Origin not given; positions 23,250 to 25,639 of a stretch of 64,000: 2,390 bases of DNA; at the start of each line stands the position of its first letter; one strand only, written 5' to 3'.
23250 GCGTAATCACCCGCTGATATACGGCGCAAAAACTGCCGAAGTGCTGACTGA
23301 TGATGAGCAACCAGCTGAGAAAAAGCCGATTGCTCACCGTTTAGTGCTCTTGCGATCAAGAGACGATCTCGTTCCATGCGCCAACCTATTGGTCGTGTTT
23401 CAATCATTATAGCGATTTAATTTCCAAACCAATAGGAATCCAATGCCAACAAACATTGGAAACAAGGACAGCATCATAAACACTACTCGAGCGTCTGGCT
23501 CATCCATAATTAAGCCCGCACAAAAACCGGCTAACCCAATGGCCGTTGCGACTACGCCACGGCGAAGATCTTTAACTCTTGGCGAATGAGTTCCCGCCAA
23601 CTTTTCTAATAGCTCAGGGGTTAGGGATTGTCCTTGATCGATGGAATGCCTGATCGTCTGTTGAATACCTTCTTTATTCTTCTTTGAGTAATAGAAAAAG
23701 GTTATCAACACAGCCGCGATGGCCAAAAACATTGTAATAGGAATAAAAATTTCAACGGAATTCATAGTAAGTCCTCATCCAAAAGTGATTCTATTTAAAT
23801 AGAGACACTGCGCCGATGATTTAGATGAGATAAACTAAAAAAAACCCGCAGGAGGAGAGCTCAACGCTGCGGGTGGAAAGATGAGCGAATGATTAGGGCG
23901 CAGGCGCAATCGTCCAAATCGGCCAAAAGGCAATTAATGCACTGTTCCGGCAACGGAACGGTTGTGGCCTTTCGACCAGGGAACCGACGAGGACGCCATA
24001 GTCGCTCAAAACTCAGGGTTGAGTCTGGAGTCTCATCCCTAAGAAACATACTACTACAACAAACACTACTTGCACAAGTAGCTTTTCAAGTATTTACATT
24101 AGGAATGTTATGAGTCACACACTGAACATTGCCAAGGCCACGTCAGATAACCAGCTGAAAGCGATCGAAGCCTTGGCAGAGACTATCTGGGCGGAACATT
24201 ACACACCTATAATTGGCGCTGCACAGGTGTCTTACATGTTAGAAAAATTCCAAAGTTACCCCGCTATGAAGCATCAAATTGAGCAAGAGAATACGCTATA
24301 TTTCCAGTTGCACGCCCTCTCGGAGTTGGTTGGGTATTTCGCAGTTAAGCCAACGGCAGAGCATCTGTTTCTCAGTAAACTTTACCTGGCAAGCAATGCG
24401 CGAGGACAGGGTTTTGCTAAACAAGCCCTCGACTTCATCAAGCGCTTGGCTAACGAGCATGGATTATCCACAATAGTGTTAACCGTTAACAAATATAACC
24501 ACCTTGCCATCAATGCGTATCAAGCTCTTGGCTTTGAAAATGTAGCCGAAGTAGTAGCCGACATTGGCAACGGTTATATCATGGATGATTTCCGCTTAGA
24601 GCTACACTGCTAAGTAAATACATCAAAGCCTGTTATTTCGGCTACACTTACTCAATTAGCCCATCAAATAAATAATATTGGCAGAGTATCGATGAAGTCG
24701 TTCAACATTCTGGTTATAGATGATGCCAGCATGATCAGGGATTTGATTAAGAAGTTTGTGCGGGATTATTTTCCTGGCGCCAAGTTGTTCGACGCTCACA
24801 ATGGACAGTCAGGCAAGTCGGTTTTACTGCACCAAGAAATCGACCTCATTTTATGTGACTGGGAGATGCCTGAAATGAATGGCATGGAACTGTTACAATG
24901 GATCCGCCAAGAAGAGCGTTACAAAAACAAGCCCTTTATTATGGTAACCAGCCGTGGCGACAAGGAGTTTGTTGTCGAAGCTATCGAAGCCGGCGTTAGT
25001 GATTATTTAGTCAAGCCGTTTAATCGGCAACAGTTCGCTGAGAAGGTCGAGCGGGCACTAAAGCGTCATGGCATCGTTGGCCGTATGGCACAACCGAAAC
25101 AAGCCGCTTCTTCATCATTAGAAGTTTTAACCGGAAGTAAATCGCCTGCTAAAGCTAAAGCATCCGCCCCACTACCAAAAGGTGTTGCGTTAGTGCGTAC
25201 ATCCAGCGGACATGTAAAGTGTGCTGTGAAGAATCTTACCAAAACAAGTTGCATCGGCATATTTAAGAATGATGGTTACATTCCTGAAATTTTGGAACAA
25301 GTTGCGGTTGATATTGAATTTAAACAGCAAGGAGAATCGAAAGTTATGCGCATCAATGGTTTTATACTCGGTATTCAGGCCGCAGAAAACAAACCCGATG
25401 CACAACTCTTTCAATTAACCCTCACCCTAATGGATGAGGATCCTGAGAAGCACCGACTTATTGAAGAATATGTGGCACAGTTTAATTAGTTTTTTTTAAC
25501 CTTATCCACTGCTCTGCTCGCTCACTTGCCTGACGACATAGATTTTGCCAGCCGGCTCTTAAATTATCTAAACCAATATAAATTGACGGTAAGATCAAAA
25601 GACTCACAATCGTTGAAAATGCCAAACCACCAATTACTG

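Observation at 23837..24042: Unrecognised ~200-nt structured non-coding RNA with its own promoter and terminator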

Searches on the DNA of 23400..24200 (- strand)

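Call 4: search_rna_families(source=window, start=23700, end=24200, threshold=evalue, max_evalue=10, show_alignments=3)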
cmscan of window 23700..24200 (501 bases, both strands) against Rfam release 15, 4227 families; matches with E-value up to 10: 7.
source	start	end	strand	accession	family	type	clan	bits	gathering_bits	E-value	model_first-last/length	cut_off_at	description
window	23727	23800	+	RF02952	dfrA-dnaX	Gene; sRNA;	-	23.3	48.6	3.5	1-76/76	no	dfrA-dnaX RNA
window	23860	23977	+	RF02498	Atu_C3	Gene; sRNA;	-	18.1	100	0.13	1-156/156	no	Rhizobiales sRNA Atu_C3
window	23732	23800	+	RF00326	snoZ155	Gene; snRNA; snoRNA; CD-box;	-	17.9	43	7.1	1-81/81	no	Small nucleolar RNA Z155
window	23836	23884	-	RF02837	anti-hemB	Gene; sRNA;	-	15.8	49.5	0.42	1-81/81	no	Burkholderia RNA 7 (anti-hemB)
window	23907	23971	-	RF02716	sno_ncR3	Gene; snRNA; snoRNA; CD-box;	-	15.5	88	1.6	1-75/75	no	Small nucleolar RNA ncR3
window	23817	23854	+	RF02925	6A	Gene; sRNA;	-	15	41.2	7.9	1-52/52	no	6A RNA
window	23778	23808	-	RF00399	SNORA24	Gene; snRNA; snoRNA; HACA-box;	-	14.5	40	5.3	83-113/131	no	Small nucleolar RNA SNORA24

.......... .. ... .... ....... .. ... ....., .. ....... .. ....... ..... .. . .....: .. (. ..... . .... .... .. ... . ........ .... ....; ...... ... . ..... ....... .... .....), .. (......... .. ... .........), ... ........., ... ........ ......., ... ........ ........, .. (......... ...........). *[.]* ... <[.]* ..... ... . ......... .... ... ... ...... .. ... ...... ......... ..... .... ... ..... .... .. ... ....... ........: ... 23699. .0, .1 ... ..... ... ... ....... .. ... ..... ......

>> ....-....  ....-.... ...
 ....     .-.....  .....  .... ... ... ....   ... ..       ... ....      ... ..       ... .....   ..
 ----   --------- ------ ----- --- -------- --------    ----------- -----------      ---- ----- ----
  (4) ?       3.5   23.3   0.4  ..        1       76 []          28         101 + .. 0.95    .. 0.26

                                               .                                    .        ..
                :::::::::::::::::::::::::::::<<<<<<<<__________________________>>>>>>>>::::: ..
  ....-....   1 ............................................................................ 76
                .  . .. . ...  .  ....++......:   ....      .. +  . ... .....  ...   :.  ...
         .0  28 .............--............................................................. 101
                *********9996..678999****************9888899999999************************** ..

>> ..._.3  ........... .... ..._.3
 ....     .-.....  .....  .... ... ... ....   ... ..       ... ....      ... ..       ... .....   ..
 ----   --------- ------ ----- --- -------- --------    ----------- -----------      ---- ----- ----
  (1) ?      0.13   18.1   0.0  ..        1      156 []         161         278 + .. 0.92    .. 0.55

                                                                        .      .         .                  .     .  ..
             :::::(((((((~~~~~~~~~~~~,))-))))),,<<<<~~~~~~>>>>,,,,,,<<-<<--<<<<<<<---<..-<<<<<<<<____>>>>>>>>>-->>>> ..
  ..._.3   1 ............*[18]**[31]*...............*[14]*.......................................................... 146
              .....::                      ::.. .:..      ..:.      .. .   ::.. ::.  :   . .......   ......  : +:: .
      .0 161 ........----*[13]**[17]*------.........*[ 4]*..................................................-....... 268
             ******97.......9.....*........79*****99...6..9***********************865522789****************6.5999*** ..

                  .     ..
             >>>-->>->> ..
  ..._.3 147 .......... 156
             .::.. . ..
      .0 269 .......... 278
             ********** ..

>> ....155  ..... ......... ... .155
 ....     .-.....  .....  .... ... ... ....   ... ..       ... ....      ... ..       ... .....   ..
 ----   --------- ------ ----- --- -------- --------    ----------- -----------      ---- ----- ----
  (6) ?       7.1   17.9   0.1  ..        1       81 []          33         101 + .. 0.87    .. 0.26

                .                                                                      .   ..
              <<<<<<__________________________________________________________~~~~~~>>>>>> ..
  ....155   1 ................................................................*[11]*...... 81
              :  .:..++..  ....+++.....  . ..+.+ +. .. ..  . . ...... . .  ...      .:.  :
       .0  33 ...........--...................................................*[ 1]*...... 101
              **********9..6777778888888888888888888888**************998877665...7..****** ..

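Call 36: search_rna_families(sources=[L001, L003, L004, L017, L023, L105, L106, L108, L117, L002, L110, L111], threshold=gathering)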
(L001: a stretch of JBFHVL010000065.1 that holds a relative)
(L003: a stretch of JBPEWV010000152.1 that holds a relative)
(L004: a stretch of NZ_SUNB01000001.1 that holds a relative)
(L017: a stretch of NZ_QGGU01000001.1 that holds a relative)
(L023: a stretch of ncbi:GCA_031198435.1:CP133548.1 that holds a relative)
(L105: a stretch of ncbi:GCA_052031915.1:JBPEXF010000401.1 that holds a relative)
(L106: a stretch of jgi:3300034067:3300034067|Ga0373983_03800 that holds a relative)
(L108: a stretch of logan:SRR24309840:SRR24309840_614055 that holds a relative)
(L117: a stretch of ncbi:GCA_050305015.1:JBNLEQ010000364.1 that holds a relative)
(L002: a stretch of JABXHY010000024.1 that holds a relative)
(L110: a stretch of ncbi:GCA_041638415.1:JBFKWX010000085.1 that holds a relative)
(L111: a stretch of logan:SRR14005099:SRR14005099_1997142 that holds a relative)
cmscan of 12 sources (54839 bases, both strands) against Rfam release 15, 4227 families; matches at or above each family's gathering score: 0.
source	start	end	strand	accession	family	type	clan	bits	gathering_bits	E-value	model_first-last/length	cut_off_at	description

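Call 69: search_dna_similar(query=window:23800-24100:-, collection=plasmids, mode=distant, max_rows=5)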
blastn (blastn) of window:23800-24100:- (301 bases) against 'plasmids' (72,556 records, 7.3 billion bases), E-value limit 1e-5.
No match.

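Call 70: search_dna_similar(query=window:23800-24100:-, collection=phages, mode=distant, max_rows=5)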
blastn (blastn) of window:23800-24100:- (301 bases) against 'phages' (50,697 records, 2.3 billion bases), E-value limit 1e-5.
No match.

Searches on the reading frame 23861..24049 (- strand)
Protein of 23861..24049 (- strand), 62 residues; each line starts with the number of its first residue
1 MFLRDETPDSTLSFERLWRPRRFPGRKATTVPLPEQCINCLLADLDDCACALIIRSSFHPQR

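Call 8: search_protein_families(library=pfam, proteins=[window:23861-24049:-], max_evalue=0.01)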
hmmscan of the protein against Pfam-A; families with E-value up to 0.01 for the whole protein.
window:23861-24049:- (62 aa): 0 families

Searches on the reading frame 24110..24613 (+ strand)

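Call 8: search_protein_families(library=pfam, proteins=[window:24110-24613:+], max_evalue=0.01)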
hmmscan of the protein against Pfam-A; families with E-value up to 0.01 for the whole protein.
window:24110-24613:+ (167 aa): 7 families
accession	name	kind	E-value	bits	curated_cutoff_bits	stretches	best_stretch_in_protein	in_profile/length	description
PF00583.31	Acetyltransf_1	-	2.8e-13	50.6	20.7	1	51-142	22-116/116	Acetyltransferase (GNAT) family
PF13673.13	Acetyltransf_10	-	9.6e-13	48.7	23.6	1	45-149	14-114/128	Acetyltransferase (GNAT) domain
PF13508.13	Acetyltransf_7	-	8.6e-08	32.9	27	1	71-143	12-83/84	Acetyltransferase (GNAT) domain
PF13302.13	Acetyltransf_3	-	0.00033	21.8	25.4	1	54-143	45-138/138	Acetyltransferase (GNAT) domain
PF08445.16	FR47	-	0.00038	20.8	22.1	1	87-145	23-80/86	FR47-like protein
PF13420.13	Acetyltransf_4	-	0.0013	19.2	24.3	1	53-147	41-139/155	Acetyltransferase (GNAT) domain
PF18014.7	Acetyltransf_18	-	0.0027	17.9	22.7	1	53-150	17-107/124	Acetyltransferase (GNAT) domain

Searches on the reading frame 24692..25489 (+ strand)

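Call 8: search_protein_families(library=pfam, proteins=[window:24692-25489:+], max_evalue=0.01)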
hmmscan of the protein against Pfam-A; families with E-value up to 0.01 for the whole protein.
window:24692-25489:+ (265 aa): 1 family
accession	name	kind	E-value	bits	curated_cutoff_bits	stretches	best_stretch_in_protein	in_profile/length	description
PF00072.30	Response_reg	-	6.1e-26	91.2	30.2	1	6-119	1-110/111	Response regulator receiver domain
